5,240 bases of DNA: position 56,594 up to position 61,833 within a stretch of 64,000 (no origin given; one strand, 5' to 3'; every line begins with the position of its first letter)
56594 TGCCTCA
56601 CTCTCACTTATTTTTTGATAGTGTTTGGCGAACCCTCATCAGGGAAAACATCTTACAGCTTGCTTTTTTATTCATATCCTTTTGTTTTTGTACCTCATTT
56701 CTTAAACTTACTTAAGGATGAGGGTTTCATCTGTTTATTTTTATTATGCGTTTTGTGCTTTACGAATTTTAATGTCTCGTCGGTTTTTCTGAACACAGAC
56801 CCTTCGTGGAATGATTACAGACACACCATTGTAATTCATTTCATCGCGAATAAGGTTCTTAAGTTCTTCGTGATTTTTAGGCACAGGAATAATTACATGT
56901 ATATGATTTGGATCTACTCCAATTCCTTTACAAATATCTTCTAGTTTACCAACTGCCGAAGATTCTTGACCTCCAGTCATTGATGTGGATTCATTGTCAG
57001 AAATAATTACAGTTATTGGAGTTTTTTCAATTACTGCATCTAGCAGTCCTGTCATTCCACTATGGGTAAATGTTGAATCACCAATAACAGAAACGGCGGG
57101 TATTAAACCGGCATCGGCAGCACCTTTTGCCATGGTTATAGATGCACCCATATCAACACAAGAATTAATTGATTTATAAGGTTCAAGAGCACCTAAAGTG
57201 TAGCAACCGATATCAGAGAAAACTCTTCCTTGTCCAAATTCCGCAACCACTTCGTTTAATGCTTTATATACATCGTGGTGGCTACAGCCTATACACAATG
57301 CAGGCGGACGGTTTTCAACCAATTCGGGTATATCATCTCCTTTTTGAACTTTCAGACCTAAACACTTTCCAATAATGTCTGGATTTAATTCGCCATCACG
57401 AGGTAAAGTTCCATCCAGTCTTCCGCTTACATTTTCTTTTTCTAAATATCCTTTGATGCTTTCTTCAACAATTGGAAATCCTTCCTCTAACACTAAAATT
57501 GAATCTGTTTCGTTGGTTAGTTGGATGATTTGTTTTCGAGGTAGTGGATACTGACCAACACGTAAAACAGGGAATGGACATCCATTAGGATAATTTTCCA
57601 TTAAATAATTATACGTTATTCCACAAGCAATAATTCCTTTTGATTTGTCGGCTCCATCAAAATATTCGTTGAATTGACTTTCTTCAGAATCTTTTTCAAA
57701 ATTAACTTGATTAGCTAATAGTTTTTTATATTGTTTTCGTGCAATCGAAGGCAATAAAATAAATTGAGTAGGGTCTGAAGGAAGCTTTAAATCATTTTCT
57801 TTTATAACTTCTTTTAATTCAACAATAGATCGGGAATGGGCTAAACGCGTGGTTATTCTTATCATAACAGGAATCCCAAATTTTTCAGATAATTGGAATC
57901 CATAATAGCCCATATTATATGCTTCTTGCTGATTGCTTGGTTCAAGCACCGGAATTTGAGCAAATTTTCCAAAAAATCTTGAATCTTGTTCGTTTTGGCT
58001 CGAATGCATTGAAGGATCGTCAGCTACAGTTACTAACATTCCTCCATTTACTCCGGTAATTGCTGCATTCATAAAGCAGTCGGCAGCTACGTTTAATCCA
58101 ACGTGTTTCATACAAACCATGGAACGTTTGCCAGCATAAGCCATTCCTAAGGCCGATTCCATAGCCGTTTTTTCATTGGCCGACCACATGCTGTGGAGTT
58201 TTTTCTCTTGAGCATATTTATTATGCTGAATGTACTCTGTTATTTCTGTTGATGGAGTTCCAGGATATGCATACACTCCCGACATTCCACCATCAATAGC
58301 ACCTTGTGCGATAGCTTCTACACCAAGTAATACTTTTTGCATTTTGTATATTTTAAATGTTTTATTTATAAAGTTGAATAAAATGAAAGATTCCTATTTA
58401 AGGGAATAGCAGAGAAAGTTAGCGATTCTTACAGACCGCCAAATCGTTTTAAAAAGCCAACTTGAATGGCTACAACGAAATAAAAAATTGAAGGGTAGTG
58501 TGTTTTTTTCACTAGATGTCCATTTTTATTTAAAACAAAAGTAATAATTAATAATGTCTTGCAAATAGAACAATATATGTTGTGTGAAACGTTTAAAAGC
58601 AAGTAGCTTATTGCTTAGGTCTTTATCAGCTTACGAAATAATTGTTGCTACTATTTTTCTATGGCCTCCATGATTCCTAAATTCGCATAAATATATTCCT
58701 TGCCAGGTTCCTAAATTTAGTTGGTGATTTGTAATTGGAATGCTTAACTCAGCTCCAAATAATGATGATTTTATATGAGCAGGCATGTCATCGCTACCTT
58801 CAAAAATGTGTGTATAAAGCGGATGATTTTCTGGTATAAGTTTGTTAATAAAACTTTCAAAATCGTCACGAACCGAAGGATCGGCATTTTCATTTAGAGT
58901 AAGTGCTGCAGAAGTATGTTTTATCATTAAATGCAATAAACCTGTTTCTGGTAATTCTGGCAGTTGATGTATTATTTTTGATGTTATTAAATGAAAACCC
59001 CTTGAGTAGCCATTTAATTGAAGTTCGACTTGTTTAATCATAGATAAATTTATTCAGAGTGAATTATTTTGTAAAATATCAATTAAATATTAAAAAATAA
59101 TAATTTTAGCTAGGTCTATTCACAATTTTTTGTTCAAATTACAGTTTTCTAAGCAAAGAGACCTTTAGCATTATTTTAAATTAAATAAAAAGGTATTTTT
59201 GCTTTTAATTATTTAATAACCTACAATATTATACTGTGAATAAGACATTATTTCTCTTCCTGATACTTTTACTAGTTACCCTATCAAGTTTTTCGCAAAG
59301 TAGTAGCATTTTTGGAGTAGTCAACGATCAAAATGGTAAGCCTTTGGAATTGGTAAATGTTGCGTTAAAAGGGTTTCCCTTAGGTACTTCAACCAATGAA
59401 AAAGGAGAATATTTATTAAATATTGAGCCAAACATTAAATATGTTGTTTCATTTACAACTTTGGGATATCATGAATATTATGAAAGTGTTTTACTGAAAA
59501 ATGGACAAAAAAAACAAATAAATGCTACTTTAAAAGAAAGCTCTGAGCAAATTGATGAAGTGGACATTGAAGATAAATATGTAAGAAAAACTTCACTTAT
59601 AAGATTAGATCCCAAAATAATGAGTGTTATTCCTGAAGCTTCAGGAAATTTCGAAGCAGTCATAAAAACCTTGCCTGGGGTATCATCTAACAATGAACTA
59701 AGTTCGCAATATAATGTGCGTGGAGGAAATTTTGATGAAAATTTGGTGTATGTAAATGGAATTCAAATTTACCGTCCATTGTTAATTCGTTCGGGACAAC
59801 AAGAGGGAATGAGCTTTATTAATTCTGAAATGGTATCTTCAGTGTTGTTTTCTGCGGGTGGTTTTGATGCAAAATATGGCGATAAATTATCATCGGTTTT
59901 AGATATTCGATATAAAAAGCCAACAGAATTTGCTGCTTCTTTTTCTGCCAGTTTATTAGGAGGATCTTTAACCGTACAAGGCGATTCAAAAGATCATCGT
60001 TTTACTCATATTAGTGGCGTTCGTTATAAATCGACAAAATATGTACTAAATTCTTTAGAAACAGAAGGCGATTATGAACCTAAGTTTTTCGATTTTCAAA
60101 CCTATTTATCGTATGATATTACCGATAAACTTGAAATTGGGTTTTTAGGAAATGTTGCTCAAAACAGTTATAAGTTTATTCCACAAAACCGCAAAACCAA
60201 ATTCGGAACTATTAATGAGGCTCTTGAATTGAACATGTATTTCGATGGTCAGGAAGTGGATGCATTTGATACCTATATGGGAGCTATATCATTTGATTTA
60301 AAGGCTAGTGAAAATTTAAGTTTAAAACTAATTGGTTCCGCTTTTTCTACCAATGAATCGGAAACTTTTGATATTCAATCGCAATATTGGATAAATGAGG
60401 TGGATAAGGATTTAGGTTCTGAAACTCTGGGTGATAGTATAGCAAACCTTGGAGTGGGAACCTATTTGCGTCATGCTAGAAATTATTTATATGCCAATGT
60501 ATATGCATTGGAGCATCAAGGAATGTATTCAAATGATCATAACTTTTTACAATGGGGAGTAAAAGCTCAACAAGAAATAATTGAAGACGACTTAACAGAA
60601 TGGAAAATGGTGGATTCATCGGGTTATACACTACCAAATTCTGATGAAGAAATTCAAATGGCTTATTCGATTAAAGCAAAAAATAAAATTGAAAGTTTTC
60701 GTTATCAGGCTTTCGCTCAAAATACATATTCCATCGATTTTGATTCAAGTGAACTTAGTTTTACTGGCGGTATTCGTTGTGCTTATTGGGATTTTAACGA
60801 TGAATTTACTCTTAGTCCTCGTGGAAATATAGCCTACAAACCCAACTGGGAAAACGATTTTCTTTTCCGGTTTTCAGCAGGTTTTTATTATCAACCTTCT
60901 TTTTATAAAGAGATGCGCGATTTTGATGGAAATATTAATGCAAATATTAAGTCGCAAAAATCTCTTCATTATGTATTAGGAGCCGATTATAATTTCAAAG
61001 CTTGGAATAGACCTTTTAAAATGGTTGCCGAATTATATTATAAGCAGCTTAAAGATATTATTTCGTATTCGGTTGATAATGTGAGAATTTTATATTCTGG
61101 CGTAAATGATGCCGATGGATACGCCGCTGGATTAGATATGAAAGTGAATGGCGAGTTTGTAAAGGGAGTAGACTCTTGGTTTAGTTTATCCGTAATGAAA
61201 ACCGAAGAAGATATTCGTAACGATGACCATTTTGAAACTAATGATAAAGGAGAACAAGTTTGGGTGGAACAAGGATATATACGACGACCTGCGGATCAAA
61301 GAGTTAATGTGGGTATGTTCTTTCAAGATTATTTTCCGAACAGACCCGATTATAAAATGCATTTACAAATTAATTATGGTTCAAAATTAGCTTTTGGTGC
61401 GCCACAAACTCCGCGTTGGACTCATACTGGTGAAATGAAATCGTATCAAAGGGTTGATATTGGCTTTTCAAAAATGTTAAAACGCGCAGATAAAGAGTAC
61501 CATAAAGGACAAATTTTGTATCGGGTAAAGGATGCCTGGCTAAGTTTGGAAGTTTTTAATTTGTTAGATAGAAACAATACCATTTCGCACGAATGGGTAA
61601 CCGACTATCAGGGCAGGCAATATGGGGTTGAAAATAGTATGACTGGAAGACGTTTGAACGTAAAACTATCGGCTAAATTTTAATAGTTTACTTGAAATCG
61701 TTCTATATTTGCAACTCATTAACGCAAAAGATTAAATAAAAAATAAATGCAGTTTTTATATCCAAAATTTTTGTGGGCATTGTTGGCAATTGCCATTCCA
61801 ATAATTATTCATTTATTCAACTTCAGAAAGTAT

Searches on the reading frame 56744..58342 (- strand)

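Call 77: search_protein_families(library=pfam, proteins=[window:56744-58342:-], max_evalue=0.00001)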
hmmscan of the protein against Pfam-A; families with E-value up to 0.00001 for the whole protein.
window:56744-58342:- (532 aa): 2 families
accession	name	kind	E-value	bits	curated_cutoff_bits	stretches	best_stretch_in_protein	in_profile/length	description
PF01855.24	POR_N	-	1e-14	55.3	27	1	14-187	2-178/231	Pyruvate flavodoxin/ferredoxin oxidoreductase, thiamine diP-bdg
PF02775.26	TPP_enzyme_C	-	2.1e-13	50.7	21.9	1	377-510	1-149/151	Thiamine pyrophosphate enzyme, C-terminal TPP binding domain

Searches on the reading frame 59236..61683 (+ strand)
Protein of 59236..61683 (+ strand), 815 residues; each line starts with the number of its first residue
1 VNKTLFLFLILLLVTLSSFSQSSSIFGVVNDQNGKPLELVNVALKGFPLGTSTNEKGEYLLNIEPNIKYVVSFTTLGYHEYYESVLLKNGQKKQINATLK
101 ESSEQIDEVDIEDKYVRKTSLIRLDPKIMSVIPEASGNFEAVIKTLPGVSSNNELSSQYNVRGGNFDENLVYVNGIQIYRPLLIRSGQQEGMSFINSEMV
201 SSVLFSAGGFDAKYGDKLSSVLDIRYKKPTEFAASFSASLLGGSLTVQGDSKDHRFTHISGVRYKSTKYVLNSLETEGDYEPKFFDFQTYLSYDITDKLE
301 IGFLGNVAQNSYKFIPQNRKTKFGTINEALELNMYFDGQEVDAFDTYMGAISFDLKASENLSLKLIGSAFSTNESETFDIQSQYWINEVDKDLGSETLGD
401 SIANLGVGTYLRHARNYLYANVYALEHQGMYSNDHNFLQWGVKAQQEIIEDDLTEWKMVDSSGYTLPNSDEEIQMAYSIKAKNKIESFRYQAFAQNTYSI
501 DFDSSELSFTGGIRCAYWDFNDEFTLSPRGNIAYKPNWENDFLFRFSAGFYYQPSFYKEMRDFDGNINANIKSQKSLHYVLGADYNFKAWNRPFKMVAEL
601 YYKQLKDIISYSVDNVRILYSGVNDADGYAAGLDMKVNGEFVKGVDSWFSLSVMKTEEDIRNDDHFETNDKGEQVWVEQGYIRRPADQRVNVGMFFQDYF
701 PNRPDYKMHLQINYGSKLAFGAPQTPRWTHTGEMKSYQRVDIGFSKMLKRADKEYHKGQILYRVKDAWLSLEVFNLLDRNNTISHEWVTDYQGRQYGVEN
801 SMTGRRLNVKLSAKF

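Call 77: search_protein_families(library=pfam, proteins=[window:59236-61683:+], max_evalue=0.00001)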
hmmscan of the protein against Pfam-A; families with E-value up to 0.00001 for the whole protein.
window:59236-61683:+ (815 aa): 3 families
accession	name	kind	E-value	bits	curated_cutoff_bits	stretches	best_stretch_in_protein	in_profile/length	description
PF13715.12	CarbopepD_reg_2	-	6.3e-16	58.6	32.2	1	26-109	2-86/88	CarboxypepD_reg-like domain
PF13620.12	CarboxypepD_reg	-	1.7e-10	41.6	32.3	1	24-100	1-82/82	Carboxypeptidase regulatory-like domain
PF07715.20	Plug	-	9.9e-09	36.1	23.9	1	136-216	22-101/107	TonB-dependent Receptor Plug Domain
